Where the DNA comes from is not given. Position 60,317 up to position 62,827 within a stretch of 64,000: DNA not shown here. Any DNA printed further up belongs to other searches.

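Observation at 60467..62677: Intact bacterial-type UvrC excinuclease encoded in a eukaryotic nuclear context with a targeting-peptide-like extension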

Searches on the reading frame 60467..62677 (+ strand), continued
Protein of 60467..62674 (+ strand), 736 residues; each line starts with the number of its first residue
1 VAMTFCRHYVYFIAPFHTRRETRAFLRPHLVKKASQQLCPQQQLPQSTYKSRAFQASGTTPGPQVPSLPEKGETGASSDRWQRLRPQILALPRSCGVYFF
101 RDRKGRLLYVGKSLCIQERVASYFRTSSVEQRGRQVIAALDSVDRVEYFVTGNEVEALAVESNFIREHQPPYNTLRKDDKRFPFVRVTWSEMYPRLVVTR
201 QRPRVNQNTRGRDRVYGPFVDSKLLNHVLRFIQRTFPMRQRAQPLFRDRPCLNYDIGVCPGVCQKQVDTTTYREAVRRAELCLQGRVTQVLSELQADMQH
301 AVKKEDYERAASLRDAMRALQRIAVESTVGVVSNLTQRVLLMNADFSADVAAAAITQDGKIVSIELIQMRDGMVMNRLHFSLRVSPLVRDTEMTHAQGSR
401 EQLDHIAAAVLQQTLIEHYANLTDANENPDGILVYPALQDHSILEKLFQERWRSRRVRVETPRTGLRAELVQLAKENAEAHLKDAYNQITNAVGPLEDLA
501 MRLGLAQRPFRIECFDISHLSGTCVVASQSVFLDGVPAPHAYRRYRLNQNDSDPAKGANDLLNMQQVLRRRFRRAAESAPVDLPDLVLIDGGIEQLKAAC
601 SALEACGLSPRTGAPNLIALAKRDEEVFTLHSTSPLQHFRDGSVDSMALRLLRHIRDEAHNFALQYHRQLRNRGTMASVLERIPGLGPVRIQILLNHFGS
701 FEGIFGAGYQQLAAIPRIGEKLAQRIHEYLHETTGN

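Call 9: find_encoding_contigs(protein=P0002, flank=10000, max_places=3)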
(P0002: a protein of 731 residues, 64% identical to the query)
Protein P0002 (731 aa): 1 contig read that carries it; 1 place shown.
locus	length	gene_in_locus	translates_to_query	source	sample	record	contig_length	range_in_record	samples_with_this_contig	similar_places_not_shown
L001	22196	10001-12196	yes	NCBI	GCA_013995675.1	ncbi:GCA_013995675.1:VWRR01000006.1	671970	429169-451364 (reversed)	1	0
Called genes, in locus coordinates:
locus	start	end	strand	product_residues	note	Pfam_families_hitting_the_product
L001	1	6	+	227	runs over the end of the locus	PF04424:MINDY_DUB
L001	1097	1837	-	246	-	PF02142:MGS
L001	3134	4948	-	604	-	PF25596:CPSase_L_D1, PF02786:CPSase_L_D2, PF02787:CPSase_L_D3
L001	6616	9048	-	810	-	PF03109:ABC1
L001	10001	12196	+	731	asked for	PF01541:GIY-YIG, PF27096:UvrC_M, PF02151:UVR, PF22920:UvrC_RNaseH, PF08459:UvrC_RNaseH_dom, PF12826:HHH_2 (weak), PF14520:HHH_5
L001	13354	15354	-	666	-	-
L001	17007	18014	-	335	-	PF04433:SWIRM, PF00569:ZZ (weak), PF00249:Myb_DNA-binding, PF13921:Myb_DNA-bind_6 (weak)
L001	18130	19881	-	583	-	PF16496:SWIRM-assoc_2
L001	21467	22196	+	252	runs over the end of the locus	-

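Call 15: list_cluster_members(proteins=[window:60473-62674:+, P0003])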
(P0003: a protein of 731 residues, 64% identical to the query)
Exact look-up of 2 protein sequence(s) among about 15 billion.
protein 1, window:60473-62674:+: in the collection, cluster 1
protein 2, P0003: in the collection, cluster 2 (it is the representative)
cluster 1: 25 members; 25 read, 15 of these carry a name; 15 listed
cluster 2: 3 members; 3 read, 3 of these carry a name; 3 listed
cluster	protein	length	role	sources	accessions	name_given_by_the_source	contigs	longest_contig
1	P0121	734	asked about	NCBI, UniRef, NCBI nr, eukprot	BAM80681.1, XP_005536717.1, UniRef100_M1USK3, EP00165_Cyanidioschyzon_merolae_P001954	excinuclease ABC subunit C [Cyanidioschyzon merolae strain 10D] | Excinuclease ABC subunit C n=1 Tax=Cyanidioschyzon merolae (strain NIES-3377 / 10D) ... | XP_005536717.1 excinuclease ABC subunit C [Cyanidioschyzon merolae strain 10D]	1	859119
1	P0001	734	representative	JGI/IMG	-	excinuclease ABC subunit C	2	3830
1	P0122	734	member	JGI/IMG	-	excinuclease ABC subunit C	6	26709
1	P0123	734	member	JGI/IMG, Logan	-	excinuclease ABC subunit C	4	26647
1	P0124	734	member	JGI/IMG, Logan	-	excinuclease ABC subunit C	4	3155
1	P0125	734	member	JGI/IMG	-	excinuclease ABC subunit C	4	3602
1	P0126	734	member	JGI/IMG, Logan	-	excinuclease ABC subunit C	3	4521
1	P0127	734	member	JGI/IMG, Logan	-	excinuclease ABC subunit C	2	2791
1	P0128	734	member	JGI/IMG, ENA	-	excinuclease ABC subunit C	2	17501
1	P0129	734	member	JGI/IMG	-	excinuclease ABC subunit C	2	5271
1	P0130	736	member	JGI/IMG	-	excinuclease ABC subunit C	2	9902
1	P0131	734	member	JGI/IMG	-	excinuclease ABC subunit C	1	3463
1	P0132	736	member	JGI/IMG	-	excinuclease ABC subunit C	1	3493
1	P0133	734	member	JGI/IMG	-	excinuclease ABC subunit C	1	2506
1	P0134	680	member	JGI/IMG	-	excinuclease ABC subunit C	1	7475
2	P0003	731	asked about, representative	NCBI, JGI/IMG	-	excinuclease ABC subunit C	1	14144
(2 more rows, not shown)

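Call 19: find_encoding_contigs(protein=window:60473-62677:+, flank=10000, max_places=6)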
Protein window:60473-62677:+ (734 aa): no gene with exactly this product is on record in the collection.

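Call 20: find_encoding_contigs(protein=P0121, flank=10000, max_places=6)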
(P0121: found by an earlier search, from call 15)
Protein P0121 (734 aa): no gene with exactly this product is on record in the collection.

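Call 23: search_solved_structures(query=window:60473-62674:+, show_alignments=4, max_evalue=0.00001)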
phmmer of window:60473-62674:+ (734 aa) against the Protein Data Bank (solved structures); distinct sequences matched with E-value up to 0.00001: 11.
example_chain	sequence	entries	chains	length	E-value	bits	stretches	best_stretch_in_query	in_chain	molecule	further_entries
2nrt_A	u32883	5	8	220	7.3e-36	126.9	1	494-724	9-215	UvrABC system protein C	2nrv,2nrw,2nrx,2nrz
8b0q_A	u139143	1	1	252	1.6e-31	112.5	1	497-729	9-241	UvrABC system protein C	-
3c65_A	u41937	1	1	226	1.2e-30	109.7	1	497-730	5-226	UvrABC system protein C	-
2nrr_A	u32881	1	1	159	3.2e-22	81.8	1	494-670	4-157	UvrABC system protein C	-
1yd6_A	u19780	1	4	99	4.9e-17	64.7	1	80-180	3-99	UvrC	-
1ycz_A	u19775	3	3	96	6.3e-10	41.2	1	80-176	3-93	UvrABC system protein C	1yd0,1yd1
1yd3_A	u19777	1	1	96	1.9e-09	39.6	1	80-176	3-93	UvrABC system protein C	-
1yd2_A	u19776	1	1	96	2.2e-09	39.4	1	80-176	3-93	UvrABC system protein C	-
1yd4_A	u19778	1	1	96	2.2e-09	39.4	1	80-176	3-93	UvrABC system protein C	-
1yd5_A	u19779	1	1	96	6.9e-09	37.7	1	80-176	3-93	UvrABC system protein C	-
1kft_A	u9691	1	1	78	4.3e-06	28.5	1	674-725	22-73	Excinuclease ABC subunit C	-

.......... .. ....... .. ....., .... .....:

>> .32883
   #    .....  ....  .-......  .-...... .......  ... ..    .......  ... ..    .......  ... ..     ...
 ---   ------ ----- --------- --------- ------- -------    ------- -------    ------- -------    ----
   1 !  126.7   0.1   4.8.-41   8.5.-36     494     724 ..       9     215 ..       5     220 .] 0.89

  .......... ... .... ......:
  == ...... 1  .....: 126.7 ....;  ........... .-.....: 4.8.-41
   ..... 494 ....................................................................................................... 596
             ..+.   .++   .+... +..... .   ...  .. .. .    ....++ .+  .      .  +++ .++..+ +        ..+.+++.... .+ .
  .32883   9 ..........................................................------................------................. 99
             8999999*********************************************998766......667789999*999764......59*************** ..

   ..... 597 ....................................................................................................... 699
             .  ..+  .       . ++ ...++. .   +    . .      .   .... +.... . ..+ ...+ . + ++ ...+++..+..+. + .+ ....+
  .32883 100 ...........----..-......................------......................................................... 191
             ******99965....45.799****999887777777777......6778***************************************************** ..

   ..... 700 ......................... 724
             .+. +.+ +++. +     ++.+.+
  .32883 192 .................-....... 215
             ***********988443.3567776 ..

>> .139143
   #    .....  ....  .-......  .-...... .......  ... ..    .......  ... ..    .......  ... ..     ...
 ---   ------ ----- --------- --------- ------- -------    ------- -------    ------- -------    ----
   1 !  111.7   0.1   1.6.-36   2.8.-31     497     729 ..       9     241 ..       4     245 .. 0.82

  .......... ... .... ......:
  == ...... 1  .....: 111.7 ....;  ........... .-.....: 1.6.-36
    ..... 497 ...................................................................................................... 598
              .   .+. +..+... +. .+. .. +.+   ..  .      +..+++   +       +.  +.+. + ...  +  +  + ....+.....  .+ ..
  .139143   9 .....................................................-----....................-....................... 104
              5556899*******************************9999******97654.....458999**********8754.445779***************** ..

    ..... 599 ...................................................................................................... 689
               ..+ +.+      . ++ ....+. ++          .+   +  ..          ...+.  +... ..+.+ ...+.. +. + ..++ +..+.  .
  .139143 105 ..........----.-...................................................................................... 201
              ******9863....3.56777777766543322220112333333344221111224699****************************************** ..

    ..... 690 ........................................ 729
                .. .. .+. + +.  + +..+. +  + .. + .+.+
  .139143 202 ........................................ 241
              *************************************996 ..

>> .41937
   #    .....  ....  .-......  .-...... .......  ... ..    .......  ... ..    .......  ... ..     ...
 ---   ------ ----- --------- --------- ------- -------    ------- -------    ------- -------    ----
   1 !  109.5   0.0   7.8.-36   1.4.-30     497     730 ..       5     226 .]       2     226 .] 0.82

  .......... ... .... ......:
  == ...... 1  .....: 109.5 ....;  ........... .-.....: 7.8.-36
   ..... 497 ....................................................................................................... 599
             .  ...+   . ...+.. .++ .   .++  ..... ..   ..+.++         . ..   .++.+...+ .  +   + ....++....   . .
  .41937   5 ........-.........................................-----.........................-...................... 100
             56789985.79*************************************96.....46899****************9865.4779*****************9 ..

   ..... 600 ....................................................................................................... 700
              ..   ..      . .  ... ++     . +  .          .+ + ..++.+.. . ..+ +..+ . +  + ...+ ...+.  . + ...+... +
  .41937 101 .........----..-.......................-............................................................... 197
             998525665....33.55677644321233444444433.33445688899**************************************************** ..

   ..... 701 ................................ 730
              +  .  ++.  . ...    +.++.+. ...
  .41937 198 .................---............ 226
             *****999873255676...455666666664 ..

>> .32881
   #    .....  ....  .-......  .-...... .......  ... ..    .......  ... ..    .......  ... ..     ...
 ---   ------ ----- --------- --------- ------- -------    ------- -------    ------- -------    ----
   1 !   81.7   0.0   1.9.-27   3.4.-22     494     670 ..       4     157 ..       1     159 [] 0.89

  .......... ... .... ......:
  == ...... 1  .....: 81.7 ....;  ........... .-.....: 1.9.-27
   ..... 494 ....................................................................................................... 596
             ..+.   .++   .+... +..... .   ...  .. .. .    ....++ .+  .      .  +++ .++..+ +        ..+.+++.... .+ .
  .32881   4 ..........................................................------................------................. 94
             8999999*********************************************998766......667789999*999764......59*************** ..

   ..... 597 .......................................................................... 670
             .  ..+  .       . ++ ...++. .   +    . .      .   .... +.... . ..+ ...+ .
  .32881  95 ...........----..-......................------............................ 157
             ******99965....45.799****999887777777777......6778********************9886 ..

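Call 46: search_protein_representatives(protein=window:60473-62674:+)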
Query: 734 residues. Proteins with E-value up to 0.001 (for the whole library): 21905; up to 1e-10: 11825; up to 1e-30: 4418. The best 150 are listed.
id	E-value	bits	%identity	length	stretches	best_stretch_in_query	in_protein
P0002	0.0e+00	1043.6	65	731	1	1-731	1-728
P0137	5.0e-147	507.6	45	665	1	89-730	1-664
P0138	7.7e-117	407.8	41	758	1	74-728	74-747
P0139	8.7e-109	381.2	39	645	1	82-730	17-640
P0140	2.1e-102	360.1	44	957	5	210-323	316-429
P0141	5.3e-101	355.4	37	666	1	81-730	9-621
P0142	1.1e-99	351.1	40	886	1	78-729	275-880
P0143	5.4e-99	348.8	41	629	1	83-730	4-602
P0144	3.2e-97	343.0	34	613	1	82-731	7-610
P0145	2.0e-96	340.4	38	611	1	85-730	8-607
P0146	6.9e-96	338.5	38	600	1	86-711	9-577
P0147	9.1e-96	338.2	38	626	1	81-730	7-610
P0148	1.0e-95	338.0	39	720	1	85-729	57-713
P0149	1.4e-94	334.3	39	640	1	85-710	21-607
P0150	8.3e-94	331.7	40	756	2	104-426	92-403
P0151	9.6e-94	331.5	37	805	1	83-728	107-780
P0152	1.1e-93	331.2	38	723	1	81-729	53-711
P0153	4.5e-93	329.3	39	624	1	85-697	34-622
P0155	1.0e-92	328.1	35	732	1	76-728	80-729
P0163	2.1e-91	323.7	38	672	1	79-730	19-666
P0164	3.7e-91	322.9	42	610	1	87-676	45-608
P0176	4.5e-89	316.0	35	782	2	36-609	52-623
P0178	5.9e-89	315.6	38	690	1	88-731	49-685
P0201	2.3e-86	307.1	33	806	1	61-729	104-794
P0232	1.6e-84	301.0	48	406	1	57-374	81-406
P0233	1.7e-84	300.9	39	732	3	37-322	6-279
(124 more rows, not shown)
